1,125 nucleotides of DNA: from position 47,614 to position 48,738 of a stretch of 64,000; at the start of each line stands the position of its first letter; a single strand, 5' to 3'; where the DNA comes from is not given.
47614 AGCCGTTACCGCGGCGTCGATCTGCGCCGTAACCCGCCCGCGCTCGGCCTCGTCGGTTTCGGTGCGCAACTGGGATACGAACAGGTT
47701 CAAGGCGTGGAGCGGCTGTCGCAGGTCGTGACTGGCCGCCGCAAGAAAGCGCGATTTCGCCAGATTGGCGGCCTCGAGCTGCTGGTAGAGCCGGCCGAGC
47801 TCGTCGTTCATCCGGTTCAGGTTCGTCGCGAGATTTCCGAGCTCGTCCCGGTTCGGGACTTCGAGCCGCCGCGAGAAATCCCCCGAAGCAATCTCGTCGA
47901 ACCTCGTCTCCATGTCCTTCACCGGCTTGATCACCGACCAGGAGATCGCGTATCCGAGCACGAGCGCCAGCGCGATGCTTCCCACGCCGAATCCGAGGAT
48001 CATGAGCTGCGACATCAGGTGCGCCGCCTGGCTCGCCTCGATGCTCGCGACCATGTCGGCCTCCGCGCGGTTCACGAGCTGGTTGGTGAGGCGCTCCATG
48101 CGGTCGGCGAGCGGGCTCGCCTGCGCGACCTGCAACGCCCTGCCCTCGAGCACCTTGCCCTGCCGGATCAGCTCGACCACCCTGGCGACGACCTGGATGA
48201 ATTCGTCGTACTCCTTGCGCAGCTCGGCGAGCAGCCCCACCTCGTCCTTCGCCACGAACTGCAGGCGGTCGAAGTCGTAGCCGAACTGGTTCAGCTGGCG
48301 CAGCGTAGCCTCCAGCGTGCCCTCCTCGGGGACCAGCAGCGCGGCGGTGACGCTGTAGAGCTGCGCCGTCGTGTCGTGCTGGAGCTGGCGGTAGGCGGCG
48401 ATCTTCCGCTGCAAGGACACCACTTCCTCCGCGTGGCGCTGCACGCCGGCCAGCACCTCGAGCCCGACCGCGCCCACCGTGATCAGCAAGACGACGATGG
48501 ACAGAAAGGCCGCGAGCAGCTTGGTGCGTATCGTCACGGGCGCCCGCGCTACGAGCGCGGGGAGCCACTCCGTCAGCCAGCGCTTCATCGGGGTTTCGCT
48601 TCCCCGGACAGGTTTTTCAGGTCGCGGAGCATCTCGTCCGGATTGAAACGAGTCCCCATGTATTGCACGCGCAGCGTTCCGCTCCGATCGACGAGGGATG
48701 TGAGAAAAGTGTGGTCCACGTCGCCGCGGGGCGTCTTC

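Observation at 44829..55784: Candidate periplasmic metal/redox sensing operon: haloperoxidase-like protein, CxxCH protein, 4x Tat-SBP, SCO1, hybrid kinase, with LuxR regulator and CobW GTPase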

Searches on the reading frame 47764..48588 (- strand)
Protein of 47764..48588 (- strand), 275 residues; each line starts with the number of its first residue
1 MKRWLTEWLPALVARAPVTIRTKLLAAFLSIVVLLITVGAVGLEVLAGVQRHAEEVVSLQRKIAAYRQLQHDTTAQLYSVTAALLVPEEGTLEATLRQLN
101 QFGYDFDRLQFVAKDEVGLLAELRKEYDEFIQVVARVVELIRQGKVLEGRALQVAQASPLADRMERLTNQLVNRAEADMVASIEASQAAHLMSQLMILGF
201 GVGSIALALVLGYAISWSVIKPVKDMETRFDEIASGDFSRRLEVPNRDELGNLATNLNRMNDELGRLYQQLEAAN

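Call 24: find_homologous_proteins(query=window:47764-48588:-)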
Query seq(275 aa) (275 aa): 1281 proteins with E <= 0.001 among 8000 candidates; the best 120 are listed.
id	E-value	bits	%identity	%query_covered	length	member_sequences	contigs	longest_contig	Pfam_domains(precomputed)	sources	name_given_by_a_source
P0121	3.1e-150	517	89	100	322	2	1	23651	PF00672.31,PF12729.14,PF00512.32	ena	-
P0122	3.1e-145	500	87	100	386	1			PF00672.31,PF12729.14,PF00512.32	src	-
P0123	7.9e-141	486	84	100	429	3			PF00672.31,PF12729.14,PF00512.32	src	-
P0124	2.4e-135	468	82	100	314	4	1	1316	PF00672.31,PF12729.14,PF00512.32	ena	-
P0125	1.3e-126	439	81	97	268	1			PF00672.31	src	-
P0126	4.4e-121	421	94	79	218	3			PF12729.14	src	-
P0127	6.9e-119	414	90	80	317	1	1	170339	PF00672.31,PF00512.32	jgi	jgi:signal transduction histidine kinase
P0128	9.7e-119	414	75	97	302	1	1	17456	PF00672.31,PF12729.14,PF00512.32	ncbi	-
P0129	6.2e-118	411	72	99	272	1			PF00672.31,PF12729.14,PF02203.22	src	-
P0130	5.5e-117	408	72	100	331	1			PF00672.31,PF12729.14,PF02203.22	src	-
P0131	6.5e-117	408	70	99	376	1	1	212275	PF00672.31,PF12729.14,PF00512.32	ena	-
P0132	2.4e-115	403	71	97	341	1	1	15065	PF00672.31,PF12729.14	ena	-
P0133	4.7e-115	402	70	100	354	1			PF00672.31,PF12729.14,PF02203.22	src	-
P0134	5.9e-115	401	72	99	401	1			PF00672.31,PF12729.14,PF00512.32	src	-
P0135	1.1e-114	400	71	99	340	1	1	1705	PF00672.31,PF12729.14,PF00512.32,PF02203.22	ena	-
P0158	9.5e-112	391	70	98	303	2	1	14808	PF00672.31,PF12729.14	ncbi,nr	ncbi:MAG TPA: HAMP domain-containing protein, partial [Methylomirabilota bacterium]|nr:HAMP domain-c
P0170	1.4e-109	384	67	97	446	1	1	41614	PF00672.31,PF12729.14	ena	-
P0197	2.4e-105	370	68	93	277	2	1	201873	PF00672.31,PF12729.14,PF02203.22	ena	-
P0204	6.3e-104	365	74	87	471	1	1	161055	PF00672.31,PF02518.32,PF00512.32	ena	-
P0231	9.3e-100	351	63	97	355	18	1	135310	PF00672.31,PF12729.14,PF00512.32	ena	-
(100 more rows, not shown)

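Call 25: find_encoding_contigs(protein=P0131, flank=10000, max_places=1)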
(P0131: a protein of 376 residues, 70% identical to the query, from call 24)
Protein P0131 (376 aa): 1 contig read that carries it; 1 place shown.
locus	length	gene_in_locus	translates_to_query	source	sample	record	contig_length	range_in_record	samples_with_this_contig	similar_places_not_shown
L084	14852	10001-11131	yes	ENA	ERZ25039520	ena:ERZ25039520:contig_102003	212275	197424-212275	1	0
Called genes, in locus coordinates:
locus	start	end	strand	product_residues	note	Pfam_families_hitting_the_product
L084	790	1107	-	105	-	-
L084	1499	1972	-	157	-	-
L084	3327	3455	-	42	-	-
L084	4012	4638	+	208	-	PF04392:ABC_sub_bind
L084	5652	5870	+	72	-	-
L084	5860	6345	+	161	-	PF00672:HAMP, PF26769:HAMP_PhoQ (weak), PF00512:HisKA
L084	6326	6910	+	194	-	PF00512:HisKA (weak), PF02518:HATPase_c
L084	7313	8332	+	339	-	PF09084:NMT1, PF13379:NMT1_2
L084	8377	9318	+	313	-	PF09084:NMT1, PF13379:NMT1_2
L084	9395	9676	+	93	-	PF00578:AhpC-TSA (weak), PF02630:SCO1-SenC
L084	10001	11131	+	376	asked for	PF12729:4HB_MCP_1, PF00672:HAMP, PF00512:HisKA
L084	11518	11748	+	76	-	PF00072:Response_reg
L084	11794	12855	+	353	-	PF00158:Sigma54_activat, PF25601:AAA_lid_14, PF02954:HTH_8 (faint)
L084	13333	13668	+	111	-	-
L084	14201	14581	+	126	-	-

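Call 26: find_encoding_contigs(protein=P0231, flank=10000, max_places=1)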
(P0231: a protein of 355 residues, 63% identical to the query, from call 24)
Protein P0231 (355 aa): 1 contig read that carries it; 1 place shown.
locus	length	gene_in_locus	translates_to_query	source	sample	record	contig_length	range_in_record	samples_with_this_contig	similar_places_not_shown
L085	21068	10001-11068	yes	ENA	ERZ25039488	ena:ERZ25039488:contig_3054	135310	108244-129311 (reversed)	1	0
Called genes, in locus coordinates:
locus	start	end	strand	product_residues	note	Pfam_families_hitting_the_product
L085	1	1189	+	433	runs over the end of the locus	PF00476:DNA_pol_A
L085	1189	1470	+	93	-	-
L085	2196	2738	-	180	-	-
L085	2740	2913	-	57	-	-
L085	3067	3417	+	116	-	-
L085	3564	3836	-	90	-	PF00589:Phage_integrase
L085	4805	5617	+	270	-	PF00561:Abhydrolase_1, PF12697:Abhydrolase_6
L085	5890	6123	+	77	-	-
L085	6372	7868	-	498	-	PF00884:Sulfatase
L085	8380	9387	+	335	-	PF13379:NMT1_2, PF09084:NMT1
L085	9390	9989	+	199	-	PF08534:Redoxin (weak), PF00578:AhpC-TSA, PF02630:SCO1-SenC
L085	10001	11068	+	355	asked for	PF12729:4HB_MCP_1, PF00672:HAMP, PF00512:HisKA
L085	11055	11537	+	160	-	PF02518:HATPase_c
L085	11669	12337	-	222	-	PF03401:TctC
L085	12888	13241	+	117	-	PF00903:Glyoxalase, PF18029:Glyoxalase_6 (weak)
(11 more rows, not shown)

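Call 27: find_encoding_contigs(protein=P0158, flank=10000, max_places=1)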
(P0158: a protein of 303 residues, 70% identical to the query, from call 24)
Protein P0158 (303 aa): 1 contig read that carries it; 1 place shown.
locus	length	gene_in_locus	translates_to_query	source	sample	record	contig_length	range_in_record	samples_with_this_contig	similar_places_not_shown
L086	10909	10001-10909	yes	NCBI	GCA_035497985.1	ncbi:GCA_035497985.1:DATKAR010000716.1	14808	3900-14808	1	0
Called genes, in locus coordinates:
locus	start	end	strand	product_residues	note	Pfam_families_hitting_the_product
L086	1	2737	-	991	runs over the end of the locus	PF18083:PutA_N, PF01619:Pro_dh, PF00171:Aldedh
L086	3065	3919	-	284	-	PF00085:Thioredoxin, PF13098:Thioredoxin_2, PF13174:TPR_6 (faint), PF16918:PknG_TPR (weak), PF23914:TPR_CcmH_CycH (weak), PF13432:TPR_16 (weak), PF14559:TPR_19, PF14561:TPR_20, +4 more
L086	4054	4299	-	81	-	PF02627:CMD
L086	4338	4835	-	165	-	-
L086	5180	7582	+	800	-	PF02743:dCache_1, PF17201:Cache_3-Cache_2, PF00672:HAMP, PF01590:GAF, PF13185:GAF_2, PF13492:GAF_3, PF00512:HisKA, PF02518:HATPase_c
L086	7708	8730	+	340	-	PF13379:NMT1_2, PF09084:NMT1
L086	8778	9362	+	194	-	PF08534:Redoxin (weak), PF00578:AhpC-TSA, PF02630:SCO1-SenC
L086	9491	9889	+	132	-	PF04480:DUF559, PF18741:MTES_1575 (weak)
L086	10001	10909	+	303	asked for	PF12729:4HB_MCP_1 (weak), PF00672:HAMP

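Call 30: find_encoding_contigs(protein=P0197, flank=8000, max_places=1)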
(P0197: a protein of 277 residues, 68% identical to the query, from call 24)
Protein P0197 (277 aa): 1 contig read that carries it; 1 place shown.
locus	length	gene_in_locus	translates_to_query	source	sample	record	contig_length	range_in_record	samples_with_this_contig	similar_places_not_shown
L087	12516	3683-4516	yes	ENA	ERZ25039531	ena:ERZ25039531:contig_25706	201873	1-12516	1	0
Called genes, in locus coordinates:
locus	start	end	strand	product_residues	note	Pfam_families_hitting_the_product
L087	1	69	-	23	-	?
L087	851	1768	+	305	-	PF13379:NMT1_2, PF09084:NMT1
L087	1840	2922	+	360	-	PF13379:NMT1_2, PF09084:NMT1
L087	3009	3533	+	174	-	PF00578:AhpC-TSA, PF02630:SCO1-SenC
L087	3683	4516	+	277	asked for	PF02203:TarH (faint), PF12729:4HB_MCP_1 (weak), PF00672:HAMP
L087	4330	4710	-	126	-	-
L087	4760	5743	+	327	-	PF00512:HisKA, PF02518:HATPase_c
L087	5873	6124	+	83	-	-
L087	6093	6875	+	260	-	PF04392:ABC_sub_bind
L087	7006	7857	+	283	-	PF04392:ABC_sub_bind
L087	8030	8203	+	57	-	-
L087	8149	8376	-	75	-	-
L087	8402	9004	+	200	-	PF04392:ABC_sub_bind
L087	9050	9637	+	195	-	PF04392:ABC_sub_bind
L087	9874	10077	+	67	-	PF04392:ABC_sub_bind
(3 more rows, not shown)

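Call 31: find_encoding_contigs(protein=P0204, flank=8000, max_places=1)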
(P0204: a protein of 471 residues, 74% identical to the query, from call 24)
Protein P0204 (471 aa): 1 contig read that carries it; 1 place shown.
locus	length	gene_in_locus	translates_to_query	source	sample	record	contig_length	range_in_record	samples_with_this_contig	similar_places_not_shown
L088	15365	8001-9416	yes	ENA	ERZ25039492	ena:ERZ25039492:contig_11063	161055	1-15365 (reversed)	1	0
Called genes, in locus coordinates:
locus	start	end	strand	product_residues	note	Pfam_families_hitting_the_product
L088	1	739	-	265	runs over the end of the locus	PF00324:AA_permease, PF13520:AA_permease_2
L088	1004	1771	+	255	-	PF00392:GntR, PF07702:UTRA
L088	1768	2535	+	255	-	PF01791:DeoC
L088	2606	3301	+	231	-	PF08240:ADH_N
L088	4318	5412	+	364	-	PF02782:FGGY_C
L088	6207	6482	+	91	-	-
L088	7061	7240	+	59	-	-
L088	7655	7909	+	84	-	-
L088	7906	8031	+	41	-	-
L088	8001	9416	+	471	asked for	PF00672:HAMP, PF00512:HisKA, PF02518:HATPase_c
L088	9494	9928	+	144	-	PF00072:Response_reg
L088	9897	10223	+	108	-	PF00072:Response_reg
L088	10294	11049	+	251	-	PF00106:adh_short, PF08659:KR, PF13561:adh_short_C2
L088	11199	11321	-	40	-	-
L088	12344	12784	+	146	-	PF12974:Phosphonate-bd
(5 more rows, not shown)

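Call 32: find_encoding_contigs(protein=P0170, flank=8000, max_places=1)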
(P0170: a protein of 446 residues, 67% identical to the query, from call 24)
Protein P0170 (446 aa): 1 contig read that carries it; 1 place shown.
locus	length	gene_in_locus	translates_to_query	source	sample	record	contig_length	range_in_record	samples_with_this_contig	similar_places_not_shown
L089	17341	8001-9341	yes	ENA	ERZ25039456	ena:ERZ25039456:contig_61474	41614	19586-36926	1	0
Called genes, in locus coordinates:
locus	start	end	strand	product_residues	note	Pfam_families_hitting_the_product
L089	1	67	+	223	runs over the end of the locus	-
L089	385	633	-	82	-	PF04226:Transgly_assoc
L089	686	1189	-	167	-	PF00589:Phage_integrase (weak)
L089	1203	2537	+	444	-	PF01590:GAF, PF13185:GAF_2, PF13492:GAF_3, PF00158:Sigma54_activat, PF14532:Sigma54_activ_2, PF07728:AAA_5 (weak)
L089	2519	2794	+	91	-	PF02954:HTH_8 (weak)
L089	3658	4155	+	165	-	-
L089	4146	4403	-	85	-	-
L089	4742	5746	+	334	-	PF09084:NMT1, PF13379:NMT1_2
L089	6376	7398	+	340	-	PF13379:NMT1_2, PF09084:NMT1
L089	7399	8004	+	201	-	PF00578:AhpC-TSA (weak), PF02630:SCO1-SenC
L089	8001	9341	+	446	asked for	PF12729:4HB_MCP_1, PF00672:HAMP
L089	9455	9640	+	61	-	-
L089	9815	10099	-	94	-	-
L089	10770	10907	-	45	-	-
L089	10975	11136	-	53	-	-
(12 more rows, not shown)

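Call 41: find_related_loci(query=A3, collection=metagenome_contigs, flank=10000)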
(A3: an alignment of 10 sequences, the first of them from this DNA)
Query A3 (230 aa) in metagenome_contigs; peptide patterns used: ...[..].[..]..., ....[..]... (x = any residue, [..] = any of these).
600 stretches matched a pattern (row limit reached: there are more); 494 encode a relative of the query (tblastn E <= 1e-3); the best 80 are kept; 80 distinct loci.
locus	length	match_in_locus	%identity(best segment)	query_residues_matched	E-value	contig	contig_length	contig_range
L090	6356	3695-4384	83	1-230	1e-125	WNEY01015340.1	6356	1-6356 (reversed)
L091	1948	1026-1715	83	1-230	2e-132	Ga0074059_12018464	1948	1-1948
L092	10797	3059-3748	83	1-230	6e-124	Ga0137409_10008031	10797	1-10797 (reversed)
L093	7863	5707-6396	83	1-230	2e-123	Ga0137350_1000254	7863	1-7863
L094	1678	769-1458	83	1-230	1e-132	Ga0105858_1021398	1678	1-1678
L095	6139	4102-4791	83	1-230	2e-122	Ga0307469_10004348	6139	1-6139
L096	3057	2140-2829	83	1-230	8e-126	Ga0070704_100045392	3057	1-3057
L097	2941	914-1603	80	1-230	3e-121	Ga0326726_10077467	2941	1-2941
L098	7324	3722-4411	81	1-230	3e-115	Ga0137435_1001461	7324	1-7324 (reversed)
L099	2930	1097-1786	82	1-230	5e-119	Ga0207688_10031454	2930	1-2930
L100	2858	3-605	84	30-230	1e-111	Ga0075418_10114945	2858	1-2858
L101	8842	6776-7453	72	5-230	1e-105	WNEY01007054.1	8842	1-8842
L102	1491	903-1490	83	4-199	4e-112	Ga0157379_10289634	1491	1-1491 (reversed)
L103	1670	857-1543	70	2-230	2e-111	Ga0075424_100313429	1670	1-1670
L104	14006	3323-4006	71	3-230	7e-104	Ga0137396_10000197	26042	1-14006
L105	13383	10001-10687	70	2-230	1e-103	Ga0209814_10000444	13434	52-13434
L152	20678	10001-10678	67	5-230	3e-99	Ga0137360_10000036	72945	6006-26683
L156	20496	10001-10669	69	8-230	1e-98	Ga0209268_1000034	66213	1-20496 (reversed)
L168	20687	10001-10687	67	2-230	4e-97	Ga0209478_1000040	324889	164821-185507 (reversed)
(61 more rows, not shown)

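Call 51: search_protein_families(library=pfam, proteins=[L168:5201-8371:+, L168:11892-13028:+, L168:13060-15591:+, L152:12348-13715:+, L152:13732-15336:+, L152:11623-12363:-, L156:11859-12953:+, L156:13255-14862:+, L105:6707-8020:-, L152:9992-11512:+], max_evalue=0.001)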
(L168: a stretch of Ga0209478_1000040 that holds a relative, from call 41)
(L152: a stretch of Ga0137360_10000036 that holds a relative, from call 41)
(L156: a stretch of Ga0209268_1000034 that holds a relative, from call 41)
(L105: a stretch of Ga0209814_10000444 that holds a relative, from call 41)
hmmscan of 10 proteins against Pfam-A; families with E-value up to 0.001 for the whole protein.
L168:5201-8371:+ (1056 aa): 7 families
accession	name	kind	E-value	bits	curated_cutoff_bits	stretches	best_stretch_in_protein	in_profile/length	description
PF01590.32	GAF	-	3.7e-63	212.4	22.4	4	121-260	1-133/133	GAF domain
PF13185.12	GAF_2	-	8e-63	211.1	28.6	4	122-261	4-136/136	GAF domain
PF13492.12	GAF_3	-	1.4e-44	152.1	27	4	313-439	15-129/129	GAF domain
PF02518.31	HATPase_c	-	1e-34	119.7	26.4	1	936-1046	2-110/111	Histidine kinase-, DNA gyrase B-, and HSP90-like ATPase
PF00512.31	HisKA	-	1.5e-23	83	26.9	1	822-889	2-66/66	His Kinase A (phospho-acceptor) domain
PF11849.14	DUF3369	-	6.3e-11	43.3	27.2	0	394-445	117-167/168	Domain of unknown function (DUF3369)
PF13581.12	HATPase_c_2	-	0.0003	21.2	27.4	1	942-1021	34-110/127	Histidine kinase-like ATPase domain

L168:11892-13028:+ (378 aa): 2 families
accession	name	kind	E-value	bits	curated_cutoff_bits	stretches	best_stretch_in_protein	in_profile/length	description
PF00072.30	Response_reg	-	1.2e-31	109.5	30.2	1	7-119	1-111/111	Response regulator receiver domain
PF00211.25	Guanylate_cyc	-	4e-20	72.6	21.9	1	188-356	7-172/183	Adenylate and Guanylate cyclase catalytic domain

L168:13060-15591:+ (843 aa): 0 families

L152:12348-13715:+ (455 aa): 3 families
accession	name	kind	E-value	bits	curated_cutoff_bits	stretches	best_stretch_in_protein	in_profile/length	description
PF08028.16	Acyl-CoA_dh_2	-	1.3e-18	68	22.7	1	304-429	3-128/134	Acyl-CoA dehydrogenase, C-terminal domain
PF02771.21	Acyl-CoA_dh_N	-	1.6e-09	38.6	22.9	1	75-148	15-89/113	Acyl-CoA dehydrogenase, N-terminal domain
PF00441.29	Acyl-CoA_dh_1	-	0.00011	22.8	22.4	1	305-426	19-130/150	Acyl-CoA dehydrogenase, C-terminal domain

L152:13732-15336:+ (534 aa): 1 family
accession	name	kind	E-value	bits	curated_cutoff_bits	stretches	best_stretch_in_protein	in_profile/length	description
PF00581.25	Rhodanese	-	9.2e-45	151.7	22.2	4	131-223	2-100/102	Rhodanese-like domain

L152:11623-12363:- (246 aa): 1 family
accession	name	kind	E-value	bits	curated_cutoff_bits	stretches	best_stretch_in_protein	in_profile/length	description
PF00574.28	CLP_protease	-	1.9e-19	70.7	20.2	1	22-170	10-161/182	Clp protease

L156:11859-12953:+ (364 aa): 2 families
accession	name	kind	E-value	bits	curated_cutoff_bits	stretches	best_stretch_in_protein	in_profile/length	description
PF00072.30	Response_reg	-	1.2e-33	116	30.2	1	7-119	1-111/111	Response regulator receiver domain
PF00211.25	Guanylate_cyc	-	4e-18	66.1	21.9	1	181-351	7-173/183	Adenylate and Guanylate cyclase catalytic domain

L156:13255-14862:+ (535 aa): 0 families

L105:6707-8020:- (437 aa): 2 families
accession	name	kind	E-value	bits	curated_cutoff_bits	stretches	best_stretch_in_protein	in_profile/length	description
PF01569.27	PAP2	-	1.2e-05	25.5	27.2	1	281-420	5-123/130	PAP2 superfamily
PF22778.2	VCPO_2nd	-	0.00029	21.4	27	0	294-419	29-164/177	VCPO second helical-bundle domain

L152:9992-11512:+ (506 aa): 6 families
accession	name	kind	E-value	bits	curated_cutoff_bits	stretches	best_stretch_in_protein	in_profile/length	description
PF02518.31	HATPase_c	-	5.6e-33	114.1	26.4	1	391-501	2-110/111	Histidine kinase-, DNA gyrase B-, and HSP90-like ATPase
PF00512.31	HisKA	-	5e-24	84.6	26.9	1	277-344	2-66/66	His Kinase A (phospho-acceptor) domain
PF00672.30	HAMP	-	7.6e-11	42.6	25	1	214-263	2-51/53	HAMP domain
PF12729.13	4HB_MCP_1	-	3.4e-08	33.7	27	1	18-173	3-165/181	Four helix bundle sensory module for signal transduction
PF13581.12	HATPase_c_2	-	0.00023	21.6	27.4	1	394-476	31-110/127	Histidine kinase-like ATPase domain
PF02203.21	TarH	-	0.00052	20.4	25.2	0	18-171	6-170/177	Tar ligand binding domain homologue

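Call 60: search_protein_representatives(protein=window:47899-48588:-)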
Query: 230 residues. Proteins with E-value up to 0.001 (for the whole library): 704; up to 1e-10: 379; up to 1e-30: 142. The best 150 are listed.
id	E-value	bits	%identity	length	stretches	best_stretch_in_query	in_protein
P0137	5.3e-95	333.5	70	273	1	6-229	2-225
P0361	1.1e-83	296.6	66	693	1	3-227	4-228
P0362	6.9e-81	287.4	66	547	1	9-229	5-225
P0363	5.1e-79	281.3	64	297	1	5-216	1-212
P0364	1.1e-78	280.2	69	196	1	5-200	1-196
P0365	2.2e-78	279.2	62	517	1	10-229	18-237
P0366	4.4e-76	271.7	61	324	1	10-228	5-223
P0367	4.8e-76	271.6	66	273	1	11-210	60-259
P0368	3.8e-74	265.4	52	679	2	12-228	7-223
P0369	9.4e-74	264.1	60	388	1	5-229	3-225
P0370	5.1e-73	261.7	57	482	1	6-227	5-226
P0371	1.9e-72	259.9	57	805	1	4-229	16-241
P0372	3.2e-72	259.1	70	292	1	34-230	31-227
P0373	8.4e-72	257.7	65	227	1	7-195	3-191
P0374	1.4e-71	257.0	59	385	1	10-229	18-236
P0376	2.1e-70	253.2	59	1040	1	12-224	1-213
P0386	2.0e-66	240.2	57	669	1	9-229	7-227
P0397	1.4e-61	224.4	49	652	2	6-228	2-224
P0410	2.9e-54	200.5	48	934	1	3-227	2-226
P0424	2.1e-47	178.1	42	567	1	7-227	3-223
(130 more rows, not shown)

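Call 61: list_cluster_members(proteins=[P0361, P0362, P0365, P0368, P0371, P0376, P0386, P0397, P0410, P0424])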
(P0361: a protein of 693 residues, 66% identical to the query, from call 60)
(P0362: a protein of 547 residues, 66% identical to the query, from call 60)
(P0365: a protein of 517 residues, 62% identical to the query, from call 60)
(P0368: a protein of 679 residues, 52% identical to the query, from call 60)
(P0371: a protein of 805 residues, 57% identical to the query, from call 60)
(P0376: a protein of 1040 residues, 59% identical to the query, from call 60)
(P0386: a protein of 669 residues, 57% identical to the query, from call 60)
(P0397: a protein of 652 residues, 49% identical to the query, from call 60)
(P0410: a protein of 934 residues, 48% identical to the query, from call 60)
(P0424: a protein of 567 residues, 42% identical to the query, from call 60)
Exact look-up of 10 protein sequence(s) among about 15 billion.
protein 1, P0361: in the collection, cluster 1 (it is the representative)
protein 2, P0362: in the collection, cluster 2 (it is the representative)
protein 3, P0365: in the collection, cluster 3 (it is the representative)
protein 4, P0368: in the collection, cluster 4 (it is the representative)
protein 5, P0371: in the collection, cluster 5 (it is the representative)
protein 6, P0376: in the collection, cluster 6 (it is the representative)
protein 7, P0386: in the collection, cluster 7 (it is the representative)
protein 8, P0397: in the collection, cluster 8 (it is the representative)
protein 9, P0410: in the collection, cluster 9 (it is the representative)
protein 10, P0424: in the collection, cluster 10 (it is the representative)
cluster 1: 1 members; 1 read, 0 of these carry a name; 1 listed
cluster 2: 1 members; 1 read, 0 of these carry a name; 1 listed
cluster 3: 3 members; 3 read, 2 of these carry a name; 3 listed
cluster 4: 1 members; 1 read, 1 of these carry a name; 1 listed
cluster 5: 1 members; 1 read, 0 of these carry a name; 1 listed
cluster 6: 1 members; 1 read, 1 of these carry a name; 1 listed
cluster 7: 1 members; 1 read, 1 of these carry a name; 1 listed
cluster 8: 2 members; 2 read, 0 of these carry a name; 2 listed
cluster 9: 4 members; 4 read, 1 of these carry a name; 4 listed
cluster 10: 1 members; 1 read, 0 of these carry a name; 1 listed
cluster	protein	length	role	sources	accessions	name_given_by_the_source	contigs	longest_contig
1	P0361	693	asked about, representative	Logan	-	-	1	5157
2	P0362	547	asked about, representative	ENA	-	-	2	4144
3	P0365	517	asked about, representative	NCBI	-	-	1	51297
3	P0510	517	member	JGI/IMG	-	signal transduction histidine kinase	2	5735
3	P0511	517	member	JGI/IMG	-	signal transduction histidine kinase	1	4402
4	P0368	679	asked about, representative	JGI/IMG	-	class 3 adenylate cyclase/HAMP domain-containing protein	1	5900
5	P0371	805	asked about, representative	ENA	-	-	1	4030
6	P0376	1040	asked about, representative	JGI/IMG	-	signal transduction histidine kinase/CHASE3 domain sensor protein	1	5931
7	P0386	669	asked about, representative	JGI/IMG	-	signal transduction histidine kinase/CheY-like chemotaxis protein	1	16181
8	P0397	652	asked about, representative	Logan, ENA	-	-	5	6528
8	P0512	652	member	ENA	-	-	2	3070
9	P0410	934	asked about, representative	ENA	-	-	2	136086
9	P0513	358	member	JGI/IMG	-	CheY-like chemotaxis protein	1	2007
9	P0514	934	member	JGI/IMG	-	-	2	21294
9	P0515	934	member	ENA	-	-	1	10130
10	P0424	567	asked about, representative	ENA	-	-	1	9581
